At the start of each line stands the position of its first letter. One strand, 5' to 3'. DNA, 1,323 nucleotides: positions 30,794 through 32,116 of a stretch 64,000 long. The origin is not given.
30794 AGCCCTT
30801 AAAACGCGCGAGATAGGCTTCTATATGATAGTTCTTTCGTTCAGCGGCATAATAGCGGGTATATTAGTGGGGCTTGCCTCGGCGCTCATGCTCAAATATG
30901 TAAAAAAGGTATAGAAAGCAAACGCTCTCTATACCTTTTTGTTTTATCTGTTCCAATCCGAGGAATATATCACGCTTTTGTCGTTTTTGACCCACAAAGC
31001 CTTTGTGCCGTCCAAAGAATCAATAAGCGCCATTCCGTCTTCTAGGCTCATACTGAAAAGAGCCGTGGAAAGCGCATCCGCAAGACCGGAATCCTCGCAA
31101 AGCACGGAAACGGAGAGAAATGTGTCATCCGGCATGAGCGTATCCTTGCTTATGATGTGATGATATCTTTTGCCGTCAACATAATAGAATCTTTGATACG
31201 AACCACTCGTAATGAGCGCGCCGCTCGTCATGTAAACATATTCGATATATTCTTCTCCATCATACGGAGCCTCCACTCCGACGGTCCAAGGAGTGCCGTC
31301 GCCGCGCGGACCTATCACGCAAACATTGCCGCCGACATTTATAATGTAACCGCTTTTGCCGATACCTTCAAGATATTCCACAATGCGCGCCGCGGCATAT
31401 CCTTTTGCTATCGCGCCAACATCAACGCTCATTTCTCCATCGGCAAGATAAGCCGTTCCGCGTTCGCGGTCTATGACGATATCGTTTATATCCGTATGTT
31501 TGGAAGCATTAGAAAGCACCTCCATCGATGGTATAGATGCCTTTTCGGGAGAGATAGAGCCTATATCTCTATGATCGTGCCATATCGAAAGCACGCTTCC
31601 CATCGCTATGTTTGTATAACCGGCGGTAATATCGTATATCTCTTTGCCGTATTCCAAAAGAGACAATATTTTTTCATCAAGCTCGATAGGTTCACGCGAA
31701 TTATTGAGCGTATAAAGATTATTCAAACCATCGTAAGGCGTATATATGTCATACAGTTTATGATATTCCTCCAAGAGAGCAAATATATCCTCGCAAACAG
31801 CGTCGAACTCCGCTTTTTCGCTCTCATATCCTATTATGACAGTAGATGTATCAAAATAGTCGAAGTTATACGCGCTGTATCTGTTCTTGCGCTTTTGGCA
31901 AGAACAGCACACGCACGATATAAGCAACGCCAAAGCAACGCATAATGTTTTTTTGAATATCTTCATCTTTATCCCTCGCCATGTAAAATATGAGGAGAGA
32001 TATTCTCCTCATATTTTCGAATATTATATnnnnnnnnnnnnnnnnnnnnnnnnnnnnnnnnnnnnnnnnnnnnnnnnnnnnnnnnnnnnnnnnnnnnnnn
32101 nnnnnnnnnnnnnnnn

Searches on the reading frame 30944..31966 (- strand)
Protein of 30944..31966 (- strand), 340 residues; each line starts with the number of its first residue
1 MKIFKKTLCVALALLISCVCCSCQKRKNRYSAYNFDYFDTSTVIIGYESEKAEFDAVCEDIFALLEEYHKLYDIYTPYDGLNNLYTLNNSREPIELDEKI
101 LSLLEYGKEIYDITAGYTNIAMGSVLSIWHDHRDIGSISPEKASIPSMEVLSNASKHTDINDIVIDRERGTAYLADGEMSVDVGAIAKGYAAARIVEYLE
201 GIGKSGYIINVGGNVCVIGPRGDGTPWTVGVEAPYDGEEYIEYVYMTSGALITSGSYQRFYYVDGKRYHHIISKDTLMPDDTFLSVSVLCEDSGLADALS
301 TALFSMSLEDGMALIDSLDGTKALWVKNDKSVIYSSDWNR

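Call 3: search_protein_families(library=pfam, proteins=[window:30944-31966:-], max_evalue=1)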
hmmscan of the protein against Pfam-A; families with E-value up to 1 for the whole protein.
window:30944-31966:- (340 aa): 1 family
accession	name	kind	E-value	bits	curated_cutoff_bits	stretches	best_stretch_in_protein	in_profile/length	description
PF02424.20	ApbE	-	3.4e-64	217.4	25.6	1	59-324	15-265/266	ApbE family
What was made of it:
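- Checked: ApbE (Pfam PF02424, E 3e-64) is the next gene downstream on the same strand, at 30944-31966 (call 3).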

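Call 4: search_protein_families(library=ncbifam, proteins=[window:30944-31966:-], max_evalue=1)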
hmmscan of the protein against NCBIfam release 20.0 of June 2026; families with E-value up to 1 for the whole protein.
window:30944-31966:- (340 aa): 1 family
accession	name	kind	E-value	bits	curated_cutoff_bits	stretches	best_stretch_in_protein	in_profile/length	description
NF007774.0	PRK10461.1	equivalog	3.7e-26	91.8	498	1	9-314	11-316/351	FAD:protein FMN transferase ApbE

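Call 66: search_solved_structures(query=window:30944-31966:-, max_evalue=1e-10, show_alignments=1)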
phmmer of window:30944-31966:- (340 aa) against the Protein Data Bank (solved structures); distinct sequences matched with E-value up to 1e-10: 13.
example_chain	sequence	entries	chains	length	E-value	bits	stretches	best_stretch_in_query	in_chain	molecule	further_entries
1vrm_A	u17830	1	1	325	7.6e-38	133.8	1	48-313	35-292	hypothetical protein TM1553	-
7esa_A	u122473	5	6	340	3.6e-31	111.9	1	90-335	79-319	FAD:protein FMN transferase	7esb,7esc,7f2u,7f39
4xdt_A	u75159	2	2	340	4.1e-31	111.7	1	47-334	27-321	FAD:protein FMN transferase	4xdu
4ifu_A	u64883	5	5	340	5.9e-30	107.9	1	47-334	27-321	FAD:protein FMN transferase | Thiamine biosynthesis lipoprotein ApbE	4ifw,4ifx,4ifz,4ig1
7mgt_A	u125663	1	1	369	9.4e-30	107.2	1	49-334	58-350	FAD:protein FMN transferase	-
4xdr_A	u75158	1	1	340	7.6e-29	104.2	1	47-334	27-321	FAD:protein FMN transferase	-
6nxi_A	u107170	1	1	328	2.8e-26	95.8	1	58-329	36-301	FAD:protein FMN transferase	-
6nxj_A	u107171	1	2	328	7.1e-25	91.2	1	58-329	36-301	FAD:protein FMN transferase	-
4xgw_A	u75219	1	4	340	5.9e-24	88.2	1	88-311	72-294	FAD:protein FMN transferase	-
2o18_A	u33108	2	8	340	2.1e-23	86.3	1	88-311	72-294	Thiamine biosynthesis lipoprotein apbE | FAD:protein FMN transferase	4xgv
4xgx_A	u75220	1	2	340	3.6e-23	85.5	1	91-311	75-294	FAD:protein FMN transferase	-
5mgy_H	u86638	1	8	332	1.1e-22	84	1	99-326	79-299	FAD:protein FMN transferase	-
3pnd_A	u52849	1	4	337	1.4e-20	77.1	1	85-311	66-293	Thiamine biosynthesis lipoprotein ApbE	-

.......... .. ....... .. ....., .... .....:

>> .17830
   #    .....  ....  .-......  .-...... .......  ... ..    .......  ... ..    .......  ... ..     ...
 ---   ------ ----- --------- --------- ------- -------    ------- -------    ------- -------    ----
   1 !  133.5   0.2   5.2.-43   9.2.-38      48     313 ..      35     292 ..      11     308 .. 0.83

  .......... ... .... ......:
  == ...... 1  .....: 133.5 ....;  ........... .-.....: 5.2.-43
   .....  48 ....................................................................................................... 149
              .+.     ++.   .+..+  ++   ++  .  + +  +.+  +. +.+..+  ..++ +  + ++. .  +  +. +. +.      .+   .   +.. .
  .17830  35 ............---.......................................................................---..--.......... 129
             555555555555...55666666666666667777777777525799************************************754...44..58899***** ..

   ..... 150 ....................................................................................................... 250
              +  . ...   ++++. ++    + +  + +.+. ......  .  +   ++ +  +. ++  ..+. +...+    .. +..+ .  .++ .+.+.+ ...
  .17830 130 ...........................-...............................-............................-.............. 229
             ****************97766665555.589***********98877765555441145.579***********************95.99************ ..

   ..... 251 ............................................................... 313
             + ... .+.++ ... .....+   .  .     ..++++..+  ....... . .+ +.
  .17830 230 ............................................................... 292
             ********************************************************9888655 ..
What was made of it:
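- Checked: It matches solved FAD:protein FMN transferases, including Listeria FmnB 7esa at E 4e-31 (call 66).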
